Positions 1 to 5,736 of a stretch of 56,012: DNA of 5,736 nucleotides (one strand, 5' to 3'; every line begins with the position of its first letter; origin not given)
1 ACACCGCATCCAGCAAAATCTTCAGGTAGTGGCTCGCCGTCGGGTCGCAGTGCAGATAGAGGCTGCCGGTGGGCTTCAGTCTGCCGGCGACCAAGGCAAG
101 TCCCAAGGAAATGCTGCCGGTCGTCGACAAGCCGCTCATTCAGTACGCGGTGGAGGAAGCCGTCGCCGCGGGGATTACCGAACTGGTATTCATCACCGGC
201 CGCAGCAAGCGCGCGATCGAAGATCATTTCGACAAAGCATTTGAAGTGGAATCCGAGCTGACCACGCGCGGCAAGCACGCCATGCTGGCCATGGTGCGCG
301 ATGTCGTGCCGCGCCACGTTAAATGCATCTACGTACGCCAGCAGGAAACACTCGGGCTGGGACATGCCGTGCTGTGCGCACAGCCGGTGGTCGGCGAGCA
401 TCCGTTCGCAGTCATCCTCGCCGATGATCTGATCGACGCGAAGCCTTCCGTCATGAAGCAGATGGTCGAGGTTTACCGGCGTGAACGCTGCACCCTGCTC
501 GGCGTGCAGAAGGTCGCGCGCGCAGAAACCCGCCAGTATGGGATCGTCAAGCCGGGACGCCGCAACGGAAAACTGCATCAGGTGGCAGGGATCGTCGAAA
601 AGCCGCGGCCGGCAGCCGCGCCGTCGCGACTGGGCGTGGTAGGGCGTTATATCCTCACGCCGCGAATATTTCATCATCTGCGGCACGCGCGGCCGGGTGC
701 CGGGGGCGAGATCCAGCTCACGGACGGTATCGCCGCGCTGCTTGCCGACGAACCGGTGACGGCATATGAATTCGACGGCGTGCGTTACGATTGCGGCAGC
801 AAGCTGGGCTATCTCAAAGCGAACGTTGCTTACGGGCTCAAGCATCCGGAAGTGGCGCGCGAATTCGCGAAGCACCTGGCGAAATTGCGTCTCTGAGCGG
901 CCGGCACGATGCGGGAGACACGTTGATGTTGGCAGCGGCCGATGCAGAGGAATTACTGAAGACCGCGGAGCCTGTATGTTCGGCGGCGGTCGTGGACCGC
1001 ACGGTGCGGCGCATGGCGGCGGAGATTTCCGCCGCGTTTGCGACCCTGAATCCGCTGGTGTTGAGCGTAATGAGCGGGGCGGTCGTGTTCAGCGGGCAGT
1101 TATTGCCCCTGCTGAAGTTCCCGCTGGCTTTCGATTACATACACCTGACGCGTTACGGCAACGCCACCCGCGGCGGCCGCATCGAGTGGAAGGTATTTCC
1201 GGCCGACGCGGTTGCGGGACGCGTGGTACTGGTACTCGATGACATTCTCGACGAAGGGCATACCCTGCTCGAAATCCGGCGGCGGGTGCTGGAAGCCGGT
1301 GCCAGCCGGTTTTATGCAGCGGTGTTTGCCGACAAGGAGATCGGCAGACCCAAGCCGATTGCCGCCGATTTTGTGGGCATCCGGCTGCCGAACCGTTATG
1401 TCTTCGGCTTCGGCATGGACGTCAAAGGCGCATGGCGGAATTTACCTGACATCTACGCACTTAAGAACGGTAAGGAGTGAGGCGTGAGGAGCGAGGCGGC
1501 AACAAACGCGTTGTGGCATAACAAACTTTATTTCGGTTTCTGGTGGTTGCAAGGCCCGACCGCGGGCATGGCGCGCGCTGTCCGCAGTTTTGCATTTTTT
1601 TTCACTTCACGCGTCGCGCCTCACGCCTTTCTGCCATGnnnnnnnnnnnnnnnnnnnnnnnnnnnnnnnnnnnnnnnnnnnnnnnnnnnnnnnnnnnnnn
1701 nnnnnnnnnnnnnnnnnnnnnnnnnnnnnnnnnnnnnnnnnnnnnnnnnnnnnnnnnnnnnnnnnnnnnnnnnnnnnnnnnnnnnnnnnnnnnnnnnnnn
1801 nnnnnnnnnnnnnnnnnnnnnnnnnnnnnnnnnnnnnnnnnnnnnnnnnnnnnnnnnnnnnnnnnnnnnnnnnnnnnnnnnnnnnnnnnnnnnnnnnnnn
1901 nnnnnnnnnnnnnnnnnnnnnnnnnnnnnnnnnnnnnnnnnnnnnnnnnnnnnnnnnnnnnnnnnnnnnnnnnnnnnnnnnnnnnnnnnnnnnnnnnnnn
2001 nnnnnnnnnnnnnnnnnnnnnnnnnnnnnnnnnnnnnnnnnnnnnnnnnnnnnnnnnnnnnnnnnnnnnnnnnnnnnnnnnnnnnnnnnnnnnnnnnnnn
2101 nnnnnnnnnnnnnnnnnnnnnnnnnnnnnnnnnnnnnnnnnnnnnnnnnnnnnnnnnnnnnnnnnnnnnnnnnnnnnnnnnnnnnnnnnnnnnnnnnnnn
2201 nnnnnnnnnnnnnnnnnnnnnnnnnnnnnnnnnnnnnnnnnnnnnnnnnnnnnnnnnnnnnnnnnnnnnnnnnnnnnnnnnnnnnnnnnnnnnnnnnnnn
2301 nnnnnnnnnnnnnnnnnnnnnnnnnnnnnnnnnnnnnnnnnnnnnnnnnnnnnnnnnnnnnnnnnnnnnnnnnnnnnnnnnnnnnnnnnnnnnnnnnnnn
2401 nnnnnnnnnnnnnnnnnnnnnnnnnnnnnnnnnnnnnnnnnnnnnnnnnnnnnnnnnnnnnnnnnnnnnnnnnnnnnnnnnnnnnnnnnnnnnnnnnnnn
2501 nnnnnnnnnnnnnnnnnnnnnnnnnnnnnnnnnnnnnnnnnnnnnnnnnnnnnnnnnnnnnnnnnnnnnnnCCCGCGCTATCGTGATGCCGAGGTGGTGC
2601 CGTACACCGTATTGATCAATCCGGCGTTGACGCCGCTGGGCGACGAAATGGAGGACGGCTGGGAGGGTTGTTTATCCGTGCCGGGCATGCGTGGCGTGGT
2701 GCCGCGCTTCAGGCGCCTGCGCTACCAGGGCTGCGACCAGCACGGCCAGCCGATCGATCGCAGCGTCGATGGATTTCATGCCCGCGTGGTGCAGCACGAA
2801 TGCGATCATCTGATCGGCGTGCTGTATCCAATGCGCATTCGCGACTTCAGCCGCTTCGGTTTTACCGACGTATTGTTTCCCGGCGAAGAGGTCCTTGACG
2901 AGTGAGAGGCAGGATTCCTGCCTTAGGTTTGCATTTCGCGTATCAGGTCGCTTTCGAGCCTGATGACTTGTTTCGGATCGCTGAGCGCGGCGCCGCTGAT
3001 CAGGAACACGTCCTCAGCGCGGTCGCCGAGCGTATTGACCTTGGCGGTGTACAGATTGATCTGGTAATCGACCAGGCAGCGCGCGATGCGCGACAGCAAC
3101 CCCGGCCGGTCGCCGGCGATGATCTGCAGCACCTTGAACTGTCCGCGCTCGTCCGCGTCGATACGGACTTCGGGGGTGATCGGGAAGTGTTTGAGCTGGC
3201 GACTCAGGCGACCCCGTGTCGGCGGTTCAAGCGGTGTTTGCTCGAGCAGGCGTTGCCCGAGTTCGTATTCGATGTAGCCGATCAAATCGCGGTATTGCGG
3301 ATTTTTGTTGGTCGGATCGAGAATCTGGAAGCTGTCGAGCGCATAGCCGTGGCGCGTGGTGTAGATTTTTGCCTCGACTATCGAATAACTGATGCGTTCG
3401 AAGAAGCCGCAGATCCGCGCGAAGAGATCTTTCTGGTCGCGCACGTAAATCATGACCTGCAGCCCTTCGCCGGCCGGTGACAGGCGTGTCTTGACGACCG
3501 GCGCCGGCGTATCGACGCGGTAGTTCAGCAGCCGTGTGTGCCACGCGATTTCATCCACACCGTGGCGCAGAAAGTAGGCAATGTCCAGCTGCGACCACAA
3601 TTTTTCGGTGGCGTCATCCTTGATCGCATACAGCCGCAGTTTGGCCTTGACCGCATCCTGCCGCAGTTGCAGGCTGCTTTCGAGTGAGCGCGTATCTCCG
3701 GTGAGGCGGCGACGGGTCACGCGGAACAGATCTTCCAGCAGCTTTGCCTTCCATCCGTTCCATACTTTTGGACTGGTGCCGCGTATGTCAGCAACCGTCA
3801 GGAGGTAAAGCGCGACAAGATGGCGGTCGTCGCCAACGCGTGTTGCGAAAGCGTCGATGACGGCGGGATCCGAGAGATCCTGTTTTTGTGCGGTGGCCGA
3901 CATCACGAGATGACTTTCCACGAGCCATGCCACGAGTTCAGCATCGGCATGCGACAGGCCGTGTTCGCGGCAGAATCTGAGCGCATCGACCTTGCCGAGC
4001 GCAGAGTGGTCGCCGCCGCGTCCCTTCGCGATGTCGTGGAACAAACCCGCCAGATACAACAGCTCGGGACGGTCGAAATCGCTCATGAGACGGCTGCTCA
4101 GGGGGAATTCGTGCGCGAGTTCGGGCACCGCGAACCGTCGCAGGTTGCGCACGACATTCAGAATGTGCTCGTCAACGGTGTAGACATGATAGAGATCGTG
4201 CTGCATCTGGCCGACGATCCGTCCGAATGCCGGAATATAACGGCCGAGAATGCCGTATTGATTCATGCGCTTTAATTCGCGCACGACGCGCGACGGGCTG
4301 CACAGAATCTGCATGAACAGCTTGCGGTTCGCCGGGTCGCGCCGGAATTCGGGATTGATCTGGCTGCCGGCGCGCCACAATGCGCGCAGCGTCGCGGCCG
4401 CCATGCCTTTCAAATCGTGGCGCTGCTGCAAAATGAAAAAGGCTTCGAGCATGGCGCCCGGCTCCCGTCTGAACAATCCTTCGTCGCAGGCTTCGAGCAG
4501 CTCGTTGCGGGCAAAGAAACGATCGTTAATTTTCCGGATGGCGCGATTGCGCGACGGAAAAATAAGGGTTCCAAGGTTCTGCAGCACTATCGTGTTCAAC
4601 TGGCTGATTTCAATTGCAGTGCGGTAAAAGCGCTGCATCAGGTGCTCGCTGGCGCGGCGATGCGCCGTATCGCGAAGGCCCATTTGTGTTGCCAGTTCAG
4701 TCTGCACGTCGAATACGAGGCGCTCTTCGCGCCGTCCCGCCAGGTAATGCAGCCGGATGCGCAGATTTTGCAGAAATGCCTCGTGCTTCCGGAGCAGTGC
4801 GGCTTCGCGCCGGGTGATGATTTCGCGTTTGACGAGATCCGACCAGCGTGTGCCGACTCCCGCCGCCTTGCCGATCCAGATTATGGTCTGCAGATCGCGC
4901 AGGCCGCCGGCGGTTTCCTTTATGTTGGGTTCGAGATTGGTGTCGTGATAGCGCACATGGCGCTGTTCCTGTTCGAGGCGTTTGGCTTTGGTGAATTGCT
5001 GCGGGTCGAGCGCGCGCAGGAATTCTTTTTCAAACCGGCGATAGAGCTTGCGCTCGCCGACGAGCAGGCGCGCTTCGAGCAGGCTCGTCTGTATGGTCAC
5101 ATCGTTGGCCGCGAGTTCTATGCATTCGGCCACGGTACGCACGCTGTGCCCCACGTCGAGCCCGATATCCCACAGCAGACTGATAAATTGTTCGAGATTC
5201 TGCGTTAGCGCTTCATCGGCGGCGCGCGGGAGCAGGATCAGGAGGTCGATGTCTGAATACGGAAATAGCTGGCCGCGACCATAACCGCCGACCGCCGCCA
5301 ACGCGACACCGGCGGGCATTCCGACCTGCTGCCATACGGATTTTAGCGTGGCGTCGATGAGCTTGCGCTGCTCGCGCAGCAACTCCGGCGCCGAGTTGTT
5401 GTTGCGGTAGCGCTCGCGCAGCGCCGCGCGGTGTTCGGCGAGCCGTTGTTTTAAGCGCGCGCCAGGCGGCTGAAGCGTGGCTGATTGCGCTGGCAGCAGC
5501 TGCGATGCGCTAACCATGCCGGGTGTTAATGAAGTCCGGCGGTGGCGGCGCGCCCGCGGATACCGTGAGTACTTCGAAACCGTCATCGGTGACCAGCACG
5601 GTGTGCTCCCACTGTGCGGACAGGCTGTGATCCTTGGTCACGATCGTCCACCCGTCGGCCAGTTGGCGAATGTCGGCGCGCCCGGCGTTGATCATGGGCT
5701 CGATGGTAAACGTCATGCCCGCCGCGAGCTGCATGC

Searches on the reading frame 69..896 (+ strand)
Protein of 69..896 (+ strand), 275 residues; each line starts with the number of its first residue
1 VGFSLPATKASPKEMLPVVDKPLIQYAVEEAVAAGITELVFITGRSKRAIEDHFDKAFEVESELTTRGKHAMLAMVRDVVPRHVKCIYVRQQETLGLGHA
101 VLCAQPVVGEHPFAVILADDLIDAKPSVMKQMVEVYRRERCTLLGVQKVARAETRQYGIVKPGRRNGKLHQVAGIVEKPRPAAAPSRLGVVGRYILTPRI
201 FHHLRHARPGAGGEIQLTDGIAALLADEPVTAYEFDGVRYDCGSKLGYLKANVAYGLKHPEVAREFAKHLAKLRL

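Call 62: search_protein_families(library=pfam, proteins=[window:69-896:+], max_evalue=0.00001)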
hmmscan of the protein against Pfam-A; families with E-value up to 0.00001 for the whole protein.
window:69-896:+ (275 aa): 1 family
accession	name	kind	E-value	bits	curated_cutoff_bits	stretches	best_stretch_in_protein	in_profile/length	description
PF00483.29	NTP_transferase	-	1.8e-23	83.8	21.2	1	6-254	15-241/245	Nucleotidyl transferase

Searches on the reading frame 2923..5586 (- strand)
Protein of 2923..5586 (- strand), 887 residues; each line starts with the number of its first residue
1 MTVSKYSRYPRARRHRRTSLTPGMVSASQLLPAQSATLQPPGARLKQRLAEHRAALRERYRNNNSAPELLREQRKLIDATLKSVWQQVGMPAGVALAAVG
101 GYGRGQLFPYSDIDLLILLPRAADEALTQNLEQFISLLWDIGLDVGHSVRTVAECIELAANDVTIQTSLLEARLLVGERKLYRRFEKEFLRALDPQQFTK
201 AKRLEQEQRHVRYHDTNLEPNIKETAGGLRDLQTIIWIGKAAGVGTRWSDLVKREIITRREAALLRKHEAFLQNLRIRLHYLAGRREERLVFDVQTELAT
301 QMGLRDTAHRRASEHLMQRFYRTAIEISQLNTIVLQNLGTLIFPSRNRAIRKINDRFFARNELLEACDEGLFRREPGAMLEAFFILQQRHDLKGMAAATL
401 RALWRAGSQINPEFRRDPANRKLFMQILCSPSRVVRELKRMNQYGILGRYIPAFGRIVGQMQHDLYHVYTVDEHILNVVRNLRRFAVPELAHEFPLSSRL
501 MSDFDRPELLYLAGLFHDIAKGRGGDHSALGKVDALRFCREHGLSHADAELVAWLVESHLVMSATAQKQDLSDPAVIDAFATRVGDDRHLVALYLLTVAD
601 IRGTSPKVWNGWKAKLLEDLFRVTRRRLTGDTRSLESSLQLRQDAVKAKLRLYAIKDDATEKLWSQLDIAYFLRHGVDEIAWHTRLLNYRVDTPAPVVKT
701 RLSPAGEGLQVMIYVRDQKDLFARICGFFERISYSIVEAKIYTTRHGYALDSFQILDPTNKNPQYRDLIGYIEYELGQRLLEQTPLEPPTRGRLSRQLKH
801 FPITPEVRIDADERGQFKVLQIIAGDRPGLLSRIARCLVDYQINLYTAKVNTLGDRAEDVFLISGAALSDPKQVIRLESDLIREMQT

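Call 62: search_protein_families(library=pfam, proteins=[window:2923-5586:-], max_evalue=0.00001)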
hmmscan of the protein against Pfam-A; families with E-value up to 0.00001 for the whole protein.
window:2923-5586:- (887 aa): 4 families
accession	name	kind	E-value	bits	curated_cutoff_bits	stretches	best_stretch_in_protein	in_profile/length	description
PF08335.16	GlnD_UR_UTase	-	7.3e-41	139.9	21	1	197-334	1-140/141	GlnD PII-uridylyltransferase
PF01966.28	HD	-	5.4e-09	36.8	22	1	471-566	1-92/116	HD domain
PF01842.31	ACT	-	2e-06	27.9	27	0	819-874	2-57/66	ACT domain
PF01909.29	NTP_transf_2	-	2.6e-06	28.1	21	1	93-133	14-56/93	Nucleotidyltransferase domain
